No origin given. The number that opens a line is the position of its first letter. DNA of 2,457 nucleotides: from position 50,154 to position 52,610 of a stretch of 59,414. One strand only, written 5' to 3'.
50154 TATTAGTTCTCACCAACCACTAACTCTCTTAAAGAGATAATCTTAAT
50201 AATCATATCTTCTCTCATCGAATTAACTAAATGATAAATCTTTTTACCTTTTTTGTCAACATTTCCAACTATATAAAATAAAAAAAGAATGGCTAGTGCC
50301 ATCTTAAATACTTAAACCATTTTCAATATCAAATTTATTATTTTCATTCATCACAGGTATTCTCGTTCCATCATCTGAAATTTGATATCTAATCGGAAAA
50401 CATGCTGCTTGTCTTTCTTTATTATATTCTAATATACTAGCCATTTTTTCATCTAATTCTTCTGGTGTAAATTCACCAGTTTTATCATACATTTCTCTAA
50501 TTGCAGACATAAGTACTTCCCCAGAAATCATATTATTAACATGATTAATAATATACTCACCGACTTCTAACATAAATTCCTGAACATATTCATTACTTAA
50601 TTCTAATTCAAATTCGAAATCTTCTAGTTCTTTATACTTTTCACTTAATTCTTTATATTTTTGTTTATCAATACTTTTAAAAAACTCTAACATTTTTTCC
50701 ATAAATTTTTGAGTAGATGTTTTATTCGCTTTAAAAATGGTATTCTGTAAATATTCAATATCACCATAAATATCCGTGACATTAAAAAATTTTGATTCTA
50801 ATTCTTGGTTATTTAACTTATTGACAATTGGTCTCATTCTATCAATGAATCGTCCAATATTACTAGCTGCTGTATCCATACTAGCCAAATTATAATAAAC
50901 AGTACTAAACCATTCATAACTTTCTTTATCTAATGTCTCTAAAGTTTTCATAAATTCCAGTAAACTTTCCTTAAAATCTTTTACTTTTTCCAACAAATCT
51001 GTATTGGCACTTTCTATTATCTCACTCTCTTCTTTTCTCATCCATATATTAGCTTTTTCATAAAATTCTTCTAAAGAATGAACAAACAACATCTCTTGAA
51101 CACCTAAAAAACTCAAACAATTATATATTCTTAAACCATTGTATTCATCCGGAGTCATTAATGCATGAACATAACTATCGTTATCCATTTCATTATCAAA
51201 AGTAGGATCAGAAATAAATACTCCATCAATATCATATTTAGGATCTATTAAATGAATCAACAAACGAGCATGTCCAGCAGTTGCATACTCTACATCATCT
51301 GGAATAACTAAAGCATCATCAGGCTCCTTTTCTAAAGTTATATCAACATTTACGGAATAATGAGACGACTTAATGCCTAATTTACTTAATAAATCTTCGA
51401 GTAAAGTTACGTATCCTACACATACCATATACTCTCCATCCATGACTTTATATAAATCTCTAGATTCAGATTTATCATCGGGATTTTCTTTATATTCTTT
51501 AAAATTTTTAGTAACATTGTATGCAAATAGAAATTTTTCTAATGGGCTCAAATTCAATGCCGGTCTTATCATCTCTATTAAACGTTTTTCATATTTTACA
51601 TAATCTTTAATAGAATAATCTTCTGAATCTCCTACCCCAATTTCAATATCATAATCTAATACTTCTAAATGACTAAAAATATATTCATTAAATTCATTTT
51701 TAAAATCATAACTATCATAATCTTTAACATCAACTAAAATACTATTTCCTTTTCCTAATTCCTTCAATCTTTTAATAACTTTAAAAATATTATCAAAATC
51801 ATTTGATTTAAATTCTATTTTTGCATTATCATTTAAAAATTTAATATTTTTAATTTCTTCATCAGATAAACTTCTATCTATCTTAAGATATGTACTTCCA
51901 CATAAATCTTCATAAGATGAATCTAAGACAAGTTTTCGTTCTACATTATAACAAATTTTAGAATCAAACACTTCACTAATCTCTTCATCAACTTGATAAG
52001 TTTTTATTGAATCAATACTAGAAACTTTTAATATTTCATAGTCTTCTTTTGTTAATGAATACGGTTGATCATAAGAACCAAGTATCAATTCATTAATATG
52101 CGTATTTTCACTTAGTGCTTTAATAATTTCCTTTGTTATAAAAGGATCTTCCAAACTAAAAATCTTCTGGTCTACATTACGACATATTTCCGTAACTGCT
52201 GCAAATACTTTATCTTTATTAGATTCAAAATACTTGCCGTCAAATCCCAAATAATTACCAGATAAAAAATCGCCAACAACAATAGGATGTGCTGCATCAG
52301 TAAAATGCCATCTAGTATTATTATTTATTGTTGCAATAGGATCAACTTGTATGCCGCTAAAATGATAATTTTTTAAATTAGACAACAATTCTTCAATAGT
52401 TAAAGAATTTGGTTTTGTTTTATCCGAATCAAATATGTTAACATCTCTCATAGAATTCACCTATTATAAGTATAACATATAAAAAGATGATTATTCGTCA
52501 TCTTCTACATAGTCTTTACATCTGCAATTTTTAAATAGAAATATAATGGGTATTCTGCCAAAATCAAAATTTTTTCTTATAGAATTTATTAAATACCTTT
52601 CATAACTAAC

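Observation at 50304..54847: Tandem pair of ~720-aa cytoplasmic proteins with a transglutaminase-like Cys-His-Asp core and unassigned flanking domains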

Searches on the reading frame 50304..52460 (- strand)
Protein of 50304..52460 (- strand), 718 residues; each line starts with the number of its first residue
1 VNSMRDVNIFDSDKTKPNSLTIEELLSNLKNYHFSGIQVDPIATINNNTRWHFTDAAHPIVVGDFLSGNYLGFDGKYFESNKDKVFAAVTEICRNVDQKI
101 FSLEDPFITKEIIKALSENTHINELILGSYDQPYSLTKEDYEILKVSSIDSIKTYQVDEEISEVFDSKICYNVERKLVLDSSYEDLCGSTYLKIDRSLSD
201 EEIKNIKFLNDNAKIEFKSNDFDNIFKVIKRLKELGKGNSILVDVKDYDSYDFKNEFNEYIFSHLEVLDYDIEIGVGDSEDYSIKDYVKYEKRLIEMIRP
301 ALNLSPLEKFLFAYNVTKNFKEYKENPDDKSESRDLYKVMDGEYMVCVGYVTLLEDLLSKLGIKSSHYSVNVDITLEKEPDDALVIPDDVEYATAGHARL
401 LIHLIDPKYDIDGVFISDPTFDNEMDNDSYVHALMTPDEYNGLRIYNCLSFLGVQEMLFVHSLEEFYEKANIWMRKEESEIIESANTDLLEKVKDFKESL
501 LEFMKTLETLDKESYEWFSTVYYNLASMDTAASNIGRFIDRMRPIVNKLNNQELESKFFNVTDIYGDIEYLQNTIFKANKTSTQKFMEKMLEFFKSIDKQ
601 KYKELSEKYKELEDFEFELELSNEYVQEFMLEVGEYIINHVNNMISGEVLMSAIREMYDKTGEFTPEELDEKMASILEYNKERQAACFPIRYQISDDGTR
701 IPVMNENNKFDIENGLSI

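Call 4: search_protein_families(library=pfam, proteins=[window:50304-52460:-], max_evalue=1)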
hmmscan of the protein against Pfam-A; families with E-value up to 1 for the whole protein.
window:50304-52460:- (718 aa): 1 family
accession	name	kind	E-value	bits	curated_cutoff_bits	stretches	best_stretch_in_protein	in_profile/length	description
PF24270.1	HTH_Cmi2_C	-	0.00033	21.3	27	1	598-650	25-81/125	Cmi2, C-terminal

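Call 5: search_protein_families(library=ncbifam, proteins=[window:50304-52460:-], max_evalue=1)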
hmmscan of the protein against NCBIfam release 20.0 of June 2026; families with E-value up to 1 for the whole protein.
window:50304-52460:- (718 aa): 0 families

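Call 6: find_homologous_proteins(query=window:50304-52460:-)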
Query window:50304-52460:- (718 aa): 88 proteins with E <= 0.001 among 8000 candidates.
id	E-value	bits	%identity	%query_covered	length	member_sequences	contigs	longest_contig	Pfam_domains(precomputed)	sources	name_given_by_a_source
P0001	0.0e+0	1580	100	100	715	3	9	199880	-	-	-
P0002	2.1e-285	967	61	100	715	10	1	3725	-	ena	-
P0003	3.1e-215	735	49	100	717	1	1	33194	-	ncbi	-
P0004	3.8e-199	682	46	99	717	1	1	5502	-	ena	-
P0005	1.8e-188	647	45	98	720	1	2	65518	-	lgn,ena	-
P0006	3.8e-188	646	45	98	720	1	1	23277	-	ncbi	-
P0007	7.3e-185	635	44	99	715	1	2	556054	-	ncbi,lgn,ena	-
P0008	1.3e-183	630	44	99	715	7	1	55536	-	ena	-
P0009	1.5e-183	630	44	97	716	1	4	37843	-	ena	-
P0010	8.8e-180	618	44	97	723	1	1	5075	-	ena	-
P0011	1.8e-176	607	43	97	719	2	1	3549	-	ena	-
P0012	2.3e-176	607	43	99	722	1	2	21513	-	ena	-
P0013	7.6e-171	588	42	99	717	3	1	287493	-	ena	-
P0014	1.9e-156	541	40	99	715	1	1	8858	-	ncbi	-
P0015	9.8e-153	528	42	97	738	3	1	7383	-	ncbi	-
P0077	7.9e-20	89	41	19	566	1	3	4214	-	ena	-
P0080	4.3e-15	74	40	17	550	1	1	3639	-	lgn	-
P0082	6.7e-12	63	42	17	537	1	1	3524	-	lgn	-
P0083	8.8e-11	59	40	17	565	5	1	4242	-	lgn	-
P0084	8.6e-10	56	38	18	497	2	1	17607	PF01841.26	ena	-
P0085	1.8e-9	55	42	17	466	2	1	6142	-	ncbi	-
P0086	1.4e-6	46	32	19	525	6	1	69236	-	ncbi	-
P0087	3.6e-5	41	33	17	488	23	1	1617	-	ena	-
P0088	9.5e-5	39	35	18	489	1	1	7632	-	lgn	-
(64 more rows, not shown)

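Call 7: search_solved_structures(query=window:50304-52460:-, max_evalue=10)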
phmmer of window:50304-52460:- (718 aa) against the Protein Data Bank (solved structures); distinct sequences matched with E-value up to 10: 5.
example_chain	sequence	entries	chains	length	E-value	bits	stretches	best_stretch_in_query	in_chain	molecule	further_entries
9vzc_B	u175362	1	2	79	0.046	15.6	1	545-606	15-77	Addiction module antidote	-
6laf_A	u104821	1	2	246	0.65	11.8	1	480-574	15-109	Amuc_1100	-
6kny_A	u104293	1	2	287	0.81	11.5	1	479-573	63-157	Protein Amuc_1100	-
6lad_A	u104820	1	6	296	0.86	11.4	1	479-573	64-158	Amuc_1100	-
6tm2_C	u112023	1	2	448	1.6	10.5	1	37-94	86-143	Mucin-2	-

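Call 11: search_protein_families(library=pfam, alignment_id=A1, max_evalue=0.01)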
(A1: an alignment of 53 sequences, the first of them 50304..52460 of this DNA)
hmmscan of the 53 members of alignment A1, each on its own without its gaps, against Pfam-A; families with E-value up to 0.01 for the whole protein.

A. member 1, window:50304-52460:- (718 aa): 1 family
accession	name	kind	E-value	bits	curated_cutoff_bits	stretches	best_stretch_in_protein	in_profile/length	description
PF24270.1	HTH_Cmi2_C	-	0.00033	21.3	27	1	598-650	25-81/125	Cmi2, C-terminal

B. families by the number of members that match (of 53 scanned): 8 families
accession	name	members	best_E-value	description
PF01841.26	Transglut_core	7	1.4e-05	Transglutaminase-like superfamily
PF24270.1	HTH_Cmi2_C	1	0.00033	Cmi2, C-terminal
PF22943.2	HTH_68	1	0.0015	Putative helix-turn-helix domain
PF04157.22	EAP30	1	0.0017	EAP30/Vps36 family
PF24833.1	Rhabdo_glycop_CD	1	0.0043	Rhabdovirus spike glycoprotein G central domain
PF11661.13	DUF2986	1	0.0062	Protein of unknown function (DUF2986)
PF22721.1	TBP-TOTE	1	0.0083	TATA-binding-like protein domain of the TOTE conflict systems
PF24591.1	Phage_YunG-like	1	0.0083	Phage YunG-like protein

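Call 12: find_related_loci(query=A1, collection=genome_contigs, flank=6000)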
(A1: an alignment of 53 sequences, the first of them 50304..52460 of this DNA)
Query A1 (718 aa) in genome_contigs; peptide patterns used: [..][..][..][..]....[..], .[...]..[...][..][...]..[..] (x = any residue, [..] = any of these).
464 stretches matched a pattern; 323 encode a relative of the query (tblastn E <= 1e-3); the best 80 are kept; 79 distinct loci.
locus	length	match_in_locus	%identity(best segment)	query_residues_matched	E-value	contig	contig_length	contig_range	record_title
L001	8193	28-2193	39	12-718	9e-128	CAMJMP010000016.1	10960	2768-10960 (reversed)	MAG: uncultured Tenericutes bacterium isolate SRR12081299_bin.26_metaWRAP_v1.3_MAG genome assembly, contig: ERZ12289776.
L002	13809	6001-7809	38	17-713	5e-98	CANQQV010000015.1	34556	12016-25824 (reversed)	MAG: uncultured Bacilli bacterium isolate Lapin-008__bin54 genome assembly, contig: Lapin-008__NODE_1473_length_34556_co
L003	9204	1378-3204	38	10-713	1e-96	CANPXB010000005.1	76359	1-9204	MAG: uncultured Bacilli bacterium isolate Lapin-004__bin76 genome assembly, contig: Lapin-004__NODE_330_length_76359_cov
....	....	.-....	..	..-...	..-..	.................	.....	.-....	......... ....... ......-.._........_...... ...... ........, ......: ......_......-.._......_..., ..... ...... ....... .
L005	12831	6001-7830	39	10-714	5e-93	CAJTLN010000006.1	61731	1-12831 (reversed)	MAG TPA_asm: uncultured Bacilli bacterium isolate MGBC100111 genome assembly, contig: MGBC100111.6, whole genome shotgun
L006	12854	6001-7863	39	3-718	1e-92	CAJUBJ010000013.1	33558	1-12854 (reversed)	MAG TPA_asm: uncultured Bacilli bacterium isolate MGBC127997 genome assembly, contig: MGBC127997.13, whole genome shotgu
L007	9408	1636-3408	42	33-713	4e-92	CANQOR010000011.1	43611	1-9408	MAG: uncultured Bacilli bacterium isolate Lapin-032__bin83 genome assembly, contig: Lapin-032__NODE_1448_length_43611_co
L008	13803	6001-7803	38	19-713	4e-91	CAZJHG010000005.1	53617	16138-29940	MAG TPA_asm: uncultured Muribaculaceae bacterium isolate SRP225648_co1_607 genome assembly, contig: NODE_1026_length_536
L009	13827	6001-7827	38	5-713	5e-87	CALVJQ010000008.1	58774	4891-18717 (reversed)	MAG: uncultured Bacilli bacterium isolate BRZ_KK__bin32 genome assembly, contig: BRZ_KK__NODE_852_length_58774_cov_7.965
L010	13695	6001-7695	35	53-710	2e-82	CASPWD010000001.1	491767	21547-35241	MAG: uncultured Bacilli bacterium isolate extra-ERR2497918.26_1677795665 genome assembly, contig: NODE_1_length_491767_c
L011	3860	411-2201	36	19-714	1e-82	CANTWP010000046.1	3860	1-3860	MAG: uncultured Bacilli bacterium isolate dsm_us_coassembly__bin58 genome assembly, contig: dsm_us_coassembly__k59_18642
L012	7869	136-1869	39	45-713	7e-82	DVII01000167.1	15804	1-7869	MAG TPA_asm: Candidatus Coprovivens excrementavium isolate 3297 CHK115__C203824_L15804_ERR2241863, whole genome shotgun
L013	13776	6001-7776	36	16-713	7e-76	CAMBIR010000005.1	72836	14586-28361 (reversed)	MAG: uncultured Firmicutes bacterium isolate SRR17382103_bin.30_metaWRAP_v1.3_MAG genome assembly, contig: ERZ10544652.1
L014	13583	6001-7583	36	71-712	3e-70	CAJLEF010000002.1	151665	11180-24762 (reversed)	MAG TPA_asm: uncultured Firmicutes bacterium isolate ERR1600688-bin.2 genome assembly, contig: NODE_80_length_151665_cov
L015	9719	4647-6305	36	54-713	5e-70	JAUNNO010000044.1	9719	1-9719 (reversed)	MAG: bacterium isolate S32M_St_metabat_59 NODE_4348_length_9719_cov_11.447020, whole genome shotgun sequence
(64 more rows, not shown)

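Call 21: predict_structure(alignment_id=A1)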
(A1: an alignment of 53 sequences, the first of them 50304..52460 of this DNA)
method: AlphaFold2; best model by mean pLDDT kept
length: 718 residues; sequences in the alignment: 53
mean_pLDDT: 94.6   pTM: 0.84
mean pLDDT of the five models: 94.6, 94.2, 94.0, 93.3, 93.3
residues with pLDDT >= 90: 643; 70-90: 68; 50-70: 4; < 50: 3
segments of 3 or more residues with pLDDT < 50: 716-718
pLDDT, mean of each block of 10 residues (from residue 1): 84 89 96 95 91 96 89 97 97 97 96 98 96 96 97 97 96 96 97 97 97 96 98 96 89 94 96 92 97 97 98 98 95 95 96 97 94 86 80 93 97 98 96 96 88 93 98 97 98 98 98 97 95 97 97 98 98 96 97 93 96 88 96 98 95 97 95 97 94 92 91 60
secondary structure, 60 per line:
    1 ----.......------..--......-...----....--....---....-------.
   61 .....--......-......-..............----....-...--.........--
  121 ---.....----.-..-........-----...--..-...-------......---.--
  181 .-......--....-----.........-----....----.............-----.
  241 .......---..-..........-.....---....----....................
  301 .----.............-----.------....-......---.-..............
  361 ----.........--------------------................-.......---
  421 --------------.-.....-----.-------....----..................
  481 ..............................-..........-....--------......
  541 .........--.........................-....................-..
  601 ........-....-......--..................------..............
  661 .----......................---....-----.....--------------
elements in order (helices of 4 or more, strands of 3 or more residues): E5-8 H22-27 E36-39 E42-45 E49-52 E60-65 E68-73 H75-80 H82-95 E100-103 H110-118 E124-128 H138-145 E151-153 H170-174 H183-188 E191-194 H200-208 E214-217 H222-234 E240-247 H254-263 H265-269 E273-276 E281-283 H284-301 H306-318 H331-334 H336-341 H347-360 E365-373 E394-406 E411-417 H437-441 H455-458 H463-510 H512-521 H523-526 H535-549 H552-576 H578-597 H599-608 H610-613 H615-620 H623-640 H647-661 H666-687 E691-694 E700-704

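Call 24: fold_search(model_id=the predicted structure, library=pdb)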
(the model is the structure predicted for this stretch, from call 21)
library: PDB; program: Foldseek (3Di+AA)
matches with E <= 10: 678; with E <= 0.001: 1
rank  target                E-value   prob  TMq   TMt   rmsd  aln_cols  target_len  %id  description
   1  9crn                  5.9e-04  1.00  0.18  0.34   8.7       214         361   14  Crystal structure of Streptococcus pyogenes TglA (released 2024-08-14)
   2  8z4f_B                3.8e-03  0.94  0.09  0.23  14.1       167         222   14  Pseudomurein Endoisopeptidases PeiP (released 2024-10-30)
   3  3re2                  1.2e-02  0.54  0.13  0.20  28.3       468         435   10  Crystal structure of menin reveals the binding site for Mixed Lineage Leukemia (MLL) protein (released 2011-07-13)
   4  8z4f_A                1.5e-02  0.87  0.10  0.22  14.6       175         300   15  Pseudomurein Endoisopeptidases PeiP (released 2024-10-30)
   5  4fgo                  1.8e-02  0.99  0.12  0.38   5.8       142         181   15  Legionella pneumophila LapG (calcium-bound) (released 2012-06-20)
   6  4xz7_B                2.8e-02  0.99  0.14  0.25  11.8       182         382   16  Crystal structure of a TGase (released 2015-06-24)
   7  8j07_7                5.2e-02  0.98  0.12  0.15  10.6       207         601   12  96nm repeat of human respiratory doublet microtubule and associated axonemal complexes (released 2023-07-26)
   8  4mu6                  5.4e-02  0.21  0.06  0.15  25.4       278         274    9  Crystal Structure of the N-terminal domain of Effector Protein LegC3 from Legionella pneumophila (released 2013-12-11)
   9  8kc8                  6.0e-02  0.63  0.10  0.25  15.2       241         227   10  De novo design protein -T11 (released 2024-08-07)
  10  4u65_E                6.7e-02  0.99  0.13  0.45   5.2       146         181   12  Structure of the periplasmic output domain of the Legionella pneumophila LapD ortholog CdgS9 in complex with Pseudomon (released 2014-08-13)
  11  4xz7_A                6.7e-02  0.98  0.14  0.26  12.0       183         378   16  Crystal structure of a TGase (released 2015-06-24)
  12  2ija                  7.0e-02  0.85  0.11  0.23   8.7       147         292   14  Human N-acetyltransferase 1 F125S mutant (released 2006-11-28)
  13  9fqr_Qy               1.1e-01  0.87  0.11  0.13  15.4       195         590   15  96-nm repeat of axonemal doublet microtubules from bovine sperm (released 2025-03-26)
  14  3kd4_A                1.2e-01  0.91  0.12  0.16   8.7       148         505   13  CRYSTAL STRUCTURE OF A PUTATIVE PROTEASE (BDI_1141) FROM PARABACTEROIDES DISTASONIS ATCC 8503 AT 2.00 A RESOLUTION (released 2009-11-24)
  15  6tm5_I                1.3e-01  0.14  0.10  0.10  34.8       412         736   12  Cryo-EM structure of the Anaphase-promoting complex/Cyclosome, in complex with the Nek2A substrate at 3.9 angstrom res (released 2020-02-19)
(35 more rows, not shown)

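Call 25: fold_search(model_id=the predicted structure, library=viral)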
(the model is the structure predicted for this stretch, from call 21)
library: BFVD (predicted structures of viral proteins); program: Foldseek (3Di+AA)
matches with E <= 10: 476; with E <= 0.001: 0
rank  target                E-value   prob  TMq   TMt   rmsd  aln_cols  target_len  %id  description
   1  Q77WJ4                6.8e-03  0.94  0.09  0.19  13.5       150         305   13  Pseudomurein endoisopeptidase [Methanobacterium phage psiM2]
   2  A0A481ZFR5            1.2e-02  0.80  0.11  0.20  19.5       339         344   12  F-box domain-containing protein [Pithovirus LCPAC404]
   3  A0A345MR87            1.4e-02  0.91  0.14  0.17  15.9       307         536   13  (no name in the UniProt tables at hand)
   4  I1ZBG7                2.0e-02  0.99  0.11  0.25   7.2       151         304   14  (no name in the UniProt tables at hand)
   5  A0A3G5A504            4.1e-02  0.60  0.08  0.18  15.4       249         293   16  Leucine-rich repeat protein [Homavirus sp.]
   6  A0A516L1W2            7.2e-02  0.57  0.08  0.34  10.0       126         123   14  (no name in the UniProt tables at hand)
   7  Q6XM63                8.0e-02  0.51  0.11  0.15  15.6       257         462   12  FirrV-1-A24 [Feldmannia irregularis virus a]
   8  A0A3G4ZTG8            8.8e-02  0.41  0.14  0.20  15.0       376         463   12  Uncharacterized protein [Edafosvirus sp.]
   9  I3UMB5                9.3e-02  0.09  0.06  0.09  35.0       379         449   10  Rad50/SbcC-type AAA domain-containing protein [Colwellia phage 9A]
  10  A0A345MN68            1.1e-01  0.92  0.11  0.44   9.8       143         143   10  (no name in the UniProt tables at hand)
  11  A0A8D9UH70            1.2e-01  0.18  0.06  0.14  25.2       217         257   12  Uncharacterized protein [Myoviridae sp. ctjz83]
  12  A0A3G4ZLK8            1.3e-01  0.05  0.09  0.09  25.7       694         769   12  Metallophosphoesterase [Terrestrivirus sp.]
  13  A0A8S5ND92            1.6e-01  0.12  0.09  0.09  30.1       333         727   11  Major tail protein [Podoviridae sp. ctTZV6]
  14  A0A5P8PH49            1.8e-01  0.13  0.07  0.14  19.4       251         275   12  Putative anti-sigma cofactor [Serratia phage Muldoon]
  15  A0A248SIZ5            2.0e-01  0.51  0.10  0.34   8.0       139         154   10  (no name in the UniProt tables at hand)
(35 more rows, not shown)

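Call 33: find_encoding_contigs(protein=P0003, flank=8000, max_places=2)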
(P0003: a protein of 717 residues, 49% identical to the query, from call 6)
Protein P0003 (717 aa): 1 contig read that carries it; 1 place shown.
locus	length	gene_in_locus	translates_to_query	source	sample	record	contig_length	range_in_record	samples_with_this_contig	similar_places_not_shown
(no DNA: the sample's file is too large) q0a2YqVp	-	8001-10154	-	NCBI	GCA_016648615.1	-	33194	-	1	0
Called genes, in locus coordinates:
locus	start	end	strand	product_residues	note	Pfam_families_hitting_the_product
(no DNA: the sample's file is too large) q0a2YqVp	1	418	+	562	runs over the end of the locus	-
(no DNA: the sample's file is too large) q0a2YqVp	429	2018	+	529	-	PF13365:Trypsin_2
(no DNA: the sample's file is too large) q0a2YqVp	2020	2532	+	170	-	-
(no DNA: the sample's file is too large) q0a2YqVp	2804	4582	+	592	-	PF13522:GATase_6, PF13537:GATase_7, PF01380:SIS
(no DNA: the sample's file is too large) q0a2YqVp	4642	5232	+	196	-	PF01926:MMR_HSR1, PF02421:FeoB_N, PF03193:RsgA_GTPase (faint), PF00350:Dynamin_N (faint)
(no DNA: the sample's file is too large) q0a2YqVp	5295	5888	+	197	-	-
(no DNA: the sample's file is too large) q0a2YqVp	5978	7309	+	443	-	PF00009:GTP_EFTU (weak), PF01926:MMR_HSR1, PF02421:FeoB_N, PF03193:RsgA_GTPase (weak), PF00009:GTP_EFTU, PF01926:MMR_HSR1, PF02421:FeoB_N, PF14714:KH_dom-like, +7 more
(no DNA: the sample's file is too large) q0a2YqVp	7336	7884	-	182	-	-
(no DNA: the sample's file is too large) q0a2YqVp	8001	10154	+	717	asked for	-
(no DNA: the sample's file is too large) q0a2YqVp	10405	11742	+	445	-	-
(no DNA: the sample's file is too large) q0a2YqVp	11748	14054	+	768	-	-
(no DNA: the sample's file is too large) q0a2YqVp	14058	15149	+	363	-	PF23822:DUF7192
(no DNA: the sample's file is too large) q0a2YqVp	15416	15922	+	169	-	?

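Call 35: search_protein_families(library=padloc, proteins=[window:50304-52460:-], max_evalue=1)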
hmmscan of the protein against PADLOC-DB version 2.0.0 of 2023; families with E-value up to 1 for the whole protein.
window:50304-52460:- (718 aa): 1 family
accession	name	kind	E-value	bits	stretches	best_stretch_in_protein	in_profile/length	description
PDLC01212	Cmr6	-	0.034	11.2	1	462-590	383-490/499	"CAS-III-B,CAS-III-C; effector_G7"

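Call 36: search_protein_families(library=phrogs, proteins=[window:50304-52460:-], max_evalue=1)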
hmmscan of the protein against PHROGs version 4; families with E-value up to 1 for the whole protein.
window:50304-52460:- (718 aa): 0 families

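Call 43: find_encoding_contigs(protein=P0002, flank=8000, max_places=3)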
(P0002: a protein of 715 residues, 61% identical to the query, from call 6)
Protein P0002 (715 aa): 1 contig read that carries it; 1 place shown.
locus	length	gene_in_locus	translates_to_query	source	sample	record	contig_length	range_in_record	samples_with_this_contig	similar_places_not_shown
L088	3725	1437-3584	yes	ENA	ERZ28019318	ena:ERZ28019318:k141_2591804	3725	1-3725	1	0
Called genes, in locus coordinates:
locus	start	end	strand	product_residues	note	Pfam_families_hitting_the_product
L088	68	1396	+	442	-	PF00009:GTP_EFTU (weak), PF01926:MMR_HSR1, PF02421:FeoB_N, PF03193:RsgA_GTPase (weak), PF00009:GTP_EFTU, PF01926:MMR_HSR1, PF02421:FeoB_N, PF14714:KH_dom-like, +8 more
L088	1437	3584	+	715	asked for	-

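Call 67: search_protein_representatives(alignment_id=A1)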
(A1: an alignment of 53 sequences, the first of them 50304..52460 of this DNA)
Query: 53 sequences, 621 profile positions. Proteins with E-value up to 0.001 (for the whole library): 2445; up to 1e-10: 2013; up to 1e-30: 876. The best 150 are listed.
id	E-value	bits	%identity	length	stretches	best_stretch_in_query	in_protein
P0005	1.1e-227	774.2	-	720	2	1-565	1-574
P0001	1.9e-223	760.3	-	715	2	1-545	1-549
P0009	5.7e-218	742.2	-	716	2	1-565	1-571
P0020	3.6e-205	699.9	-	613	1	4-617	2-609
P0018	2.1e-198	677.5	-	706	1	1-618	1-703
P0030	5.7e-192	656.3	-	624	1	4-619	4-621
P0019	2.7e-190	650.7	-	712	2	1-545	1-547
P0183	1.2e-188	645.3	-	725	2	1-564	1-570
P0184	2.5e-184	631.1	-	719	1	1-618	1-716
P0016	9.3e-184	629.2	-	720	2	1-534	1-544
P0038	3.0e-179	614.3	-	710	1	1-615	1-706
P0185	1.1e-178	612.4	-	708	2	1-550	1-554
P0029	6.6e-178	609.8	-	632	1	5-614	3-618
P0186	3.7e-177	607.4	-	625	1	1-614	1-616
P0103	1.2e-176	605.7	-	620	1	1-619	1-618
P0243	3.7e-128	445.5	-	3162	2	5-599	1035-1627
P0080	1.0e-117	411.0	-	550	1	16-593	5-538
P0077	2.0e-111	390.2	-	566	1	4-593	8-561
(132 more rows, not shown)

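Call 68: search_protein_families(library=pfam, proteins=[P0243], max_evalue=0.01)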
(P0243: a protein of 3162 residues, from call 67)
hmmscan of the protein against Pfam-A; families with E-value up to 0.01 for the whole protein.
P0243 (3162 aa): 0 families

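Call 78: find_related_loci(query=A1, collection=viral_contigs, flank=8000)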
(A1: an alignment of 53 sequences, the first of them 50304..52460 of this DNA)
Query A1 (718 aa) in viral_contigs; peptide patterns used: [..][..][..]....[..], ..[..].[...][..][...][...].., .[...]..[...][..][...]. (x = any residue, [..] = any of these).
76 stretches matched a pattern, but none encodes a relative of the query by tblastn (E <= 1e-3).

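Call 79: search_dna_similar(query=window:50304-52460:-, collection=phages, mode=protein, max_evalue=0.001, max_rows=10)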
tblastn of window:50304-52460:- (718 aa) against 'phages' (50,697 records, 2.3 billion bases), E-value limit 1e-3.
No match.

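Call 80: search_dna_similar(query=window:50304-52460:-, collection=plasmids, mode=protein, max_evalue=0.001, max_rows=10)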
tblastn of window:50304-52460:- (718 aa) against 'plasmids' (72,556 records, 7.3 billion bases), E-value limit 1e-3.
No match.

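Call 87: search_protein_families(library=pfam, proteins=[P0084, P0085, P0086, P0087, P0088, P0077, P0080, P0082, P0083], max_evalue=0.01)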
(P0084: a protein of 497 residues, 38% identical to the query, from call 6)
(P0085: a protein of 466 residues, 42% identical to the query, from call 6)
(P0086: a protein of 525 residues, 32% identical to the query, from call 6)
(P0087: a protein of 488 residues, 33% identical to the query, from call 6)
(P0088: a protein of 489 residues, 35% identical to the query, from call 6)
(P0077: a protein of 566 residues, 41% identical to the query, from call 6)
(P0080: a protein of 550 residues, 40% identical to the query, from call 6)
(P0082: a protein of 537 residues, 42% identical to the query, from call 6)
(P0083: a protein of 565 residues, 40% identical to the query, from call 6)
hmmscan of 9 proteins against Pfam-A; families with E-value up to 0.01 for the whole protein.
P0084 (497 aa): 1 family
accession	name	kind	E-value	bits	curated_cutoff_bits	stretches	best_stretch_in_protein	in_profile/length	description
PF01841.26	Transglut_core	-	1.4e-05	25.7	23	1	170-266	4-100/108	Transglutaminase-like superfamily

P0085 (466 aa): 0 families

P0086 (525 aa): 1 family
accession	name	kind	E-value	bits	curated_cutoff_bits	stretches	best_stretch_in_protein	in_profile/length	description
PF01841.26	Transglut_core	-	0.00058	20.5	23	1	140-237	13-103/108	Transglutaminase-like superfamily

P0087 (488 aa): 0 families

P0088 (489 aa): 0 families

P0077 (566 aa): 0 families

P0080 (550 aa): 1 family
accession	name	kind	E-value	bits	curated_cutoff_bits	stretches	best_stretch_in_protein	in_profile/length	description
PF24591.1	Phage_YunG-like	-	0.0083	16.4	27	0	223-288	32-98/99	Phage YunG-like protein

P0082 (537 aa): 0 families

P0083 (565 aa): 0 families
